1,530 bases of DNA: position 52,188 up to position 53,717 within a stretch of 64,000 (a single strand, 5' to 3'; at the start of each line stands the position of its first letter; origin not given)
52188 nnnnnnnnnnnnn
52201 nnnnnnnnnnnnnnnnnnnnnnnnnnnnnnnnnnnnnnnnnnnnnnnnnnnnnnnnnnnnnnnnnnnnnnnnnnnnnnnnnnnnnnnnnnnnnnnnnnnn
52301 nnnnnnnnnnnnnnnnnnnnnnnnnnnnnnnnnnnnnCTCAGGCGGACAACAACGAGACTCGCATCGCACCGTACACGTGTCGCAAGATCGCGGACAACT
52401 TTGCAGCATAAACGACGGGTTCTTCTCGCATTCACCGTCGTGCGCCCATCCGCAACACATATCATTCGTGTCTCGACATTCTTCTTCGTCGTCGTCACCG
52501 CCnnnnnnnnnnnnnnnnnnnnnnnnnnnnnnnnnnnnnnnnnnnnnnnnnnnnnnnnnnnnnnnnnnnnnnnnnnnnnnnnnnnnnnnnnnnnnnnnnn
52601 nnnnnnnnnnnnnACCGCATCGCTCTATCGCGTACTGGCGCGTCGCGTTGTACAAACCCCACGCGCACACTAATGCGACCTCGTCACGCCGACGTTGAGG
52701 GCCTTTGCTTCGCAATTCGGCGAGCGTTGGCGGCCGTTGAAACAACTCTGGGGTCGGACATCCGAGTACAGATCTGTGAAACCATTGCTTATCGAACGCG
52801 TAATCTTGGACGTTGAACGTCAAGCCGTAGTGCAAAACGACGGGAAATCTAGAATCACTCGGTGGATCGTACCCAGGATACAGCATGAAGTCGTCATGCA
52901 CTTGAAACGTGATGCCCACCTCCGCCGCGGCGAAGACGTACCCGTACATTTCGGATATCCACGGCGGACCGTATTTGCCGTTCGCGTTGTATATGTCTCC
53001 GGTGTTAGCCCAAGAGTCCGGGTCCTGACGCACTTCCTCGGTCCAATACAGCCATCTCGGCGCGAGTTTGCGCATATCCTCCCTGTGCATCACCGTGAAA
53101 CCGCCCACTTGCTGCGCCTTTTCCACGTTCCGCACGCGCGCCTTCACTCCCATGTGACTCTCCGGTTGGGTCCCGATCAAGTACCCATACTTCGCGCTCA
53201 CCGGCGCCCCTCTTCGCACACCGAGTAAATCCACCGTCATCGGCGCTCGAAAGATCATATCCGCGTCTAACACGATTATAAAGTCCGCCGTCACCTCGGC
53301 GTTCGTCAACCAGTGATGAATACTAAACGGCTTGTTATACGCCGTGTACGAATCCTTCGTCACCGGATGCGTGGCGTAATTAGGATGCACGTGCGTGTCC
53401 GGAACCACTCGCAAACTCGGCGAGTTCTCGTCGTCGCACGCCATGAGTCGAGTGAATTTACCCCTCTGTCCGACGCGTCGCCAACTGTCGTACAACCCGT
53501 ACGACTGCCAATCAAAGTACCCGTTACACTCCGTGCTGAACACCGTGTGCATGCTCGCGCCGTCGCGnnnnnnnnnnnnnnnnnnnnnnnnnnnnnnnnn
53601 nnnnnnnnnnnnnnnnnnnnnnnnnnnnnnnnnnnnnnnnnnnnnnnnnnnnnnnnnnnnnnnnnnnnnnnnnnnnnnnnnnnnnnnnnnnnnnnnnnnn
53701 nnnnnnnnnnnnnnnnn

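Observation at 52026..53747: SGT1/HPAT-family cell-wall glycosyltransferase fused to a ShK (ShKT) domain and anchored by a C-terminal TM helix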

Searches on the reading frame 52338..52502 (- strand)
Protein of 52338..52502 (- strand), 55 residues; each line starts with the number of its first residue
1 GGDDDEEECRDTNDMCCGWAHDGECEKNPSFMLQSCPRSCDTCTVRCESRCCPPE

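Call 21: find_homologous_proteins(query=window:52338-52502:-, max_evalue=0.001)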
Query window:52338-52502:-: no candidate shares three 5-residue words with the query. No homologue found.

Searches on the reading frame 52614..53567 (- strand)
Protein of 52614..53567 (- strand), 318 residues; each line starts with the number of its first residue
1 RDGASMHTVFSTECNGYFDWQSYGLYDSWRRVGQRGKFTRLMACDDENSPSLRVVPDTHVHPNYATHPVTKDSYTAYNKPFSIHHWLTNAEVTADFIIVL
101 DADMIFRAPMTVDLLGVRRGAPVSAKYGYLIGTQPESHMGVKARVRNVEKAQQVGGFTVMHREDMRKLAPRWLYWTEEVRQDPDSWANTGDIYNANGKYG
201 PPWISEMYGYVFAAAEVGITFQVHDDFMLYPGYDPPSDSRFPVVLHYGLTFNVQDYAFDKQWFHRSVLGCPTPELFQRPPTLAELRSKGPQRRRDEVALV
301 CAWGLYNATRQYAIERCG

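Call 28: search_protein_representatives(protein=window:52614-53567:-)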
Query: 318 residues. Proteins with E-value up to 0.001 (for the whole library): 1538; up to 1e-10: 602; up to 1e-30: 158. The best 150 are listed.
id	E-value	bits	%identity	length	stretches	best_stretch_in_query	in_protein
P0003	1.1e-181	619.7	82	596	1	2-318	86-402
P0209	4.5e-131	453.3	43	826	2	6-295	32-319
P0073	1.2e-130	451.9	45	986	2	2-289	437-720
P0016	4.5e-128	443.4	64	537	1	5-318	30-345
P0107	4.4e-109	381.0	61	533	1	42-318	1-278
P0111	5.5e-108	377.4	61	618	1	44-318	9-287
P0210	6.7e-102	357.4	53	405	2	6-281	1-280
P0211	1.3e-100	353.2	54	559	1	5-310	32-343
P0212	7.2e-91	321.1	52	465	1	3-285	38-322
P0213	1.2e-88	313.7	63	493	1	99-318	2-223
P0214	3.4e-86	305.7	51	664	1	23-317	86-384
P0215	1.0e-81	291.0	68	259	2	55-223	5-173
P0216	4.3e-78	279.1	44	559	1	4-318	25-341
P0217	6.3e-74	265.4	47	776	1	4-317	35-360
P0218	4.6e-68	246.1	45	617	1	5-287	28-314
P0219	2.2e-67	243.9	47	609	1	6-313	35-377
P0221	5.7e-66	239.2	47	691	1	2-277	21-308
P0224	2.3e-62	227.4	46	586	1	5-305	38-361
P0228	1.0e-58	215.4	34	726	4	5-181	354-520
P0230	2.5e-57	210.9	43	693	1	5-280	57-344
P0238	6.8e-54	199.5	42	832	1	4-299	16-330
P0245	5.7e-51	189.9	39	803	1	4-280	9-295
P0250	2.3e-49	184.6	40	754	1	3-262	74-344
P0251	2.3e-49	184.6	42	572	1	5-261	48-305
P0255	3.4e-49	184.1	44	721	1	5-254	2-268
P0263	1.5e-47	178.7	38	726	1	3-281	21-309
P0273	4.2e-46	173.9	42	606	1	2-266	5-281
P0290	4.6e-44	167.2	42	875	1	4-253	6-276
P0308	8.8e-40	153.1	44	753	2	69-280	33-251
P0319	4.0e-38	147.7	42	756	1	5-262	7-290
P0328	4.7e-36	140.9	43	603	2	146-280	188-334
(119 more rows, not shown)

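Call 30: list_cluster_members(proteins=[P0216, P0217, P0221, P0224, P0228, P0230, P0238, P0245, P0263, P0218])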
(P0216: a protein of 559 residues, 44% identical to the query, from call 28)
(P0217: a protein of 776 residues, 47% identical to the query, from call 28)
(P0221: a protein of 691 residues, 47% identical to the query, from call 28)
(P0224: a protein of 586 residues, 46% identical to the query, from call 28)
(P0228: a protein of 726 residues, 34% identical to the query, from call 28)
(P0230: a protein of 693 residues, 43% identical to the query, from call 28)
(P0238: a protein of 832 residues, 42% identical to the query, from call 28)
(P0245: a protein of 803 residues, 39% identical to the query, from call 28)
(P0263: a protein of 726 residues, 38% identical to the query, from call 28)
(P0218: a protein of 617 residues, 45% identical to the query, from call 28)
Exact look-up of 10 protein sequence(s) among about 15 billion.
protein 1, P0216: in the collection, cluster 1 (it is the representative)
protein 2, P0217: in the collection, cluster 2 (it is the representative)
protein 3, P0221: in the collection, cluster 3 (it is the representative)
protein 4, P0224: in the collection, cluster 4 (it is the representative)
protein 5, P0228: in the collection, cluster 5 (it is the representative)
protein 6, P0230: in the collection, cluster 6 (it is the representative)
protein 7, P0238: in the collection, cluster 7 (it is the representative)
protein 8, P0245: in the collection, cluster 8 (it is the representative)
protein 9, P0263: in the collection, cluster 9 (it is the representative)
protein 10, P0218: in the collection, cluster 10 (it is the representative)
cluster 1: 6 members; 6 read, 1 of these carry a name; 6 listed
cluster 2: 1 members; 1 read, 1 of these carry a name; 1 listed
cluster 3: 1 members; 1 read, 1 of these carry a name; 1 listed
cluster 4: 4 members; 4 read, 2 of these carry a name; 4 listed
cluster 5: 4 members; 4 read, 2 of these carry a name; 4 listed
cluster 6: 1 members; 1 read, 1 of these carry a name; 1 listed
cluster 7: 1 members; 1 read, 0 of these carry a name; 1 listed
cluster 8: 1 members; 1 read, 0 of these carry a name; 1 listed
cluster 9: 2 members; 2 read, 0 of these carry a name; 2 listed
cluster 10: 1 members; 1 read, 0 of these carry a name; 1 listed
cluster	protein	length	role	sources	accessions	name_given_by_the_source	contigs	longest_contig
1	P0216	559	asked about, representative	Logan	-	-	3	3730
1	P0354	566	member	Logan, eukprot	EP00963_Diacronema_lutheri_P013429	scaffold2636_cov340-Pavlova_lutheri.AAC.91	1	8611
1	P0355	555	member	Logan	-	-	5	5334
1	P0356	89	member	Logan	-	-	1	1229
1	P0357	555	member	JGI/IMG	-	-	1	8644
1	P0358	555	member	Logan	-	-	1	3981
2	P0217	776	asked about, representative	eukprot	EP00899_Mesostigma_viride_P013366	jgi/Mesvir1/2202/Mv09847-RA.1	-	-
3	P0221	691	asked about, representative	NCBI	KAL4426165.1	hypothetical protein ABPG77_007447 [Micractinium sp. CCAP 211/92]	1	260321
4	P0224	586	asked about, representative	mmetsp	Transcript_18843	Transcript_18843/g.47580 ORF Transcript_18843/g.47580 Transcript_18843/m.47580 ...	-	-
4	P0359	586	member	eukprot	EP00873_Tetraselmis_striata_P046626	jgi/Tetstr1/466890/TSEL_011345.t1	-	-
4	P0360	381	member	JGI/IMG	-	-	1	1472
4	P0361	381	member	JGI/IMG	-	-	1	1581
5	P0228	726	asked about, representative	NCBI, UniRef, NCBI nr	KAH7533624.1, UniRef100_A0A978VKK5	hypothetical protein FEM48_Zijuj04G0151400 [Ziziphus jujuba var. spinosa] | Uncharacterized protein n=1 Tax=Ziziphus jujuba var. spinosa TaxID=714518 ...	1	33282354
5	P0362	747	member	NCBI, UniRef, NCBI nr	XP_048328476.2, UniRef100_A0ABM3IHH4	peptidyl serine alpha-galactosyltransferase [Ziziphus jujuba] | Peptidyl serine alpha-galactosyltransferase n=1 Tax=Ziziphus jujuba TaxID=326968 ...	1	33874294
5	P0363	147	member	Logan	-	-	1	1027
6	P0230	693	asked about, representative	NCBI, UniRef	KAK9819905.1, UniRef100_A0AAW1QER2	hypothetical protein WJX72_003823 [[Myrmecia] bisecta] | ShKT domain-containing protein n=1 Tax=[Myrmecia] bisecta TaxID=41462 ...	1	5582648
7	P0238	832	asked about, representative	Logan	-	-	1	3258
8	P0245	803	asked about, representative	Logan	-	-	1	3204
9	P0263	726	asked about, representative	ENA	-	-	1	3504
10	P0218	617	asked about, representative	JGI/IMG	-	-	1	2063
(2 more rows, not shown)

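Call 33: search_protein_families(library=pfam, proteins=[P0217, P0216, P0221, P0224], max_evalue=0.01)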
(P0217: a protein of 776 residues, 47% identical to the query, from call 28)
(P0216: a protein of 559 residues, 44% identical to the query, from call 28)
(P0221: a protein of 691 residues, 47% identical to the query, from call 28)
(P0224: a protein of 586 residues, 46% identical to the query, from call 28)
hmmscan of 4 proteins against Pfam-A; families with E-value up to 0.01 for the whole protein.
P0217 (776 aa): 2 families
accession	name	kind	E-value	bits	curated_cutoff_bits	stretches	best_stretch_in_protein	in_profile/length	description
PF23452.1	HPAT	-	3e-16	60.1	23.9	1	38-215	2-186/307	Hydroxyproline O-arabinosyltransferase family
PF01549.29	ShK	-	1.4e-07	32.4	20.9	1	396-431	1-37/37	ShK domain-like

P0216 (559 aa): 2 families
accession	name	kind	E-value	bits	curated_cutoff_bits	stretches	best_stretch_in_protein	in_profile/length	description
PF23452.1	HPAT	-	5.9e-15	55.9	23.9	1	57-252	38-223/307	Hydroxyproline O-arabinosyltransferase family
PF01549.29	ShK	-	1.4e-08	35.5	20.9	1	387-421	2-37/37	ShK domain-like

P0221 (691 aa): 2 families
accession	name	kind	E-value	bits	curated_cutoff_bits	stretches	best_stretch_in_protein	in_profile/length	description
PF23452.1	HPAT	-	3e-21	76.5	23.9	1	26-275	2-241/307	Hydroxyproline O-arabinosyltransferase family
PF01549.29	ShK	-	2.8e-05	25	20.9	1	393-428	1-37/37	ShK domain-like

P0224 (586 aa): 2 families
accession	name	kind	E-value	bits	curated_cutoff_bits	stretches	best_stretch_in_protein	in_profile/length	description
PF23452.1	HPAT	-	1.3e-16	61.3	23.9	1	40-298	2-252/307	Hydroxyproline O-arabinosyltransferase family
PF01549.29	ShK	-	6.8e-06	27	20.9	1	407-442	1-37/37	ShK domain-like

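Call 46: list_cluster_members(proteins=[P0319, P0219, P0251, P0273, P0328, P0214, P0250, P0290, P0255, P0308])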
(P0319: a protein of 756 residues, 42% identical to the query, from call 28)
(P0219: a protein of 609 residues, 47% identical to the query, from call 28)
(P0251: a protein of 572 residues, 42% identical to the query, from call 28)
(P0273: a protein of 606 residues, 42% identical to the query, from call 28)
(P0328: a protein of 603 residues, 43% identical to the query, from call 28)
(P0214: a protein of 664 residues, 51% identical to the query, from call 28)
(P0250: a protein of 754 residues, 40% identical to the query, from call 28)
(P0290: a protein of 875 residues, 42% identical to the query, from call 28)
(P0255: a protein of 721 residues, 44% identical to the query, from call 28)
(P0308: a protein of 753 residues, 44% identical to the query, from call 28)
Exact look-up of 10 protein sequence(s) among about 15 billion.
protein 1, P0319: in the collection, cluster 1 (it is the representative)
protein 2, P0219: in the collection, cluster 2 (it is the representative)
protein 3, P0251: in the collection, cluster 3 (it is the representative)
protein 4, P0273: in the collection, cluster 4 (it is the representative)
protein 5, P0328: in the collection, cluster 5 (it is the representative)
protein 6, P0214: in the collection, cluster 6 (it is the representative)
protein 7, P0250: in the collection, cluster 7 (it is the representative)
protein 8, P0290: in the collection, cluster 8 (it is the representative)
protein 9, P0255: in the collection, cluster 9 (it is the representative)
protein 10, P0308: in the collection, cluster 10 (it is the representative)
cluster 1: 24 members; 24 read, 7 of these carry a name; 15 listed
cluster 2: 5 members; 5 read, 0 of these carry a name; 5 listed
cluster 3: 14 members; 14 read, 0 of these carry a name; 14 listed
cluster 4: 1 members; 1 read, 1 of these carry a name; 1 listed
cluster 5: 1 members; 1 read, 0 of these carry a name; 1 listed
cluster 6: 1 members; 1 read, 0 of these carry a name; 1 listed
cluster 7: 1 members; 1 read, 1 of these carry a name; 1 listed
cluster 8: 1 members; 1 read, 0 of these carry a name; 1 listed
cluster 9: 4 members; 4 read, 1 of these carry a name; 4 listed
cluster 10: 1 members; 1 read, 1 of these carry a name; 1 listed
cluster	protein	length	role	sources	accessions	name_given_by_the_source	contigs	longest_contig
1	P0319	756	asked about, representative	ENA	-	-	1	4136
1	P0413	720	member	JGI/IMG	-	hypothetical protein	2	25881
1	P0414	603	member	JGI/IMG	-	hypothetical protein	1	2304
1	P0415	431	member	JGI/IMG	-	hypothetical protein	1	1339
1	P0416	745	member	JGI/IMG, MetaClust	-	\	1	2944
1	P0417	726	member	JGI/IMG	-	hypothetical protein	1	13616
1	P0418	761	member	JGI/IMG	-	hypothetical protein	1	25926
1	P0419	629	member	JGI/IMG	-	hypothetical protein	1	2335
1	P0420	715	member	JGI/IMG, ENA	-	-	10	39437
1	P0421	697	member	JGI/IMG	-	-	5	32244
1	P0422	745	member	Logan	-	-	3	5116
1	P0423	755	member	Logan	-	-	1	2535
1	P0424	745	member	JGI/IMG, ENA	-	-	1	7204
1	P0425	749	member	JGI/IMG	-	-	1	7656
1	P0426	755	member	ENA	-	-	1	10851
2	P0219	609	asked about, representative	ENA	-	-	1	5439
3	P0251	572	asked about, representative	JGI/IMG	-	-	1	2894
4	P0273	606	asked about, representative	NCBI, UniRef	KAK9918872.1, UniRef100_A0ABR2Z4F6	hypothetical protein WJX75_007695 [Coccomyxa subellipsoidea] | ShKT domain-containing protein n=1 Tax=Coccomyxa subellipsoidea TaxID=248742 ...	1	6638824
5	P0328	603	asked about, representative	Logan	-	-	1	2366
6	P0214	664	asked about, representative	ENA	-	-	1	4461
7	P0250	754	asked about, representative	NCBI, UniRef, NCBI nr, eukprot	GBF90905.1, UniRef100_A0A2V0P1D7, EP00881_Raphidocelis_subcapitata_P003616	hypothetical protein Rsub_03760 [Raphidocelis subcapitata] | ShKT domain-containing protein n=1 Tax=Raphidocelis subcapitata TaxID=307507 ... | GBF90905.1 hypothetical protein Rsub_03760 [Raphidocelis subcapitata]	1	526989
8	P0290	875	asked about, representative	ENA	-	-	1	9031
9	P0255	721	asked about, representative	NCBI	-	-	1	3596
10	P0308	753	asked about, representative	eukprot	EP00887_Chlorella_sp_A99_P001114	scaffold14.g1114.t1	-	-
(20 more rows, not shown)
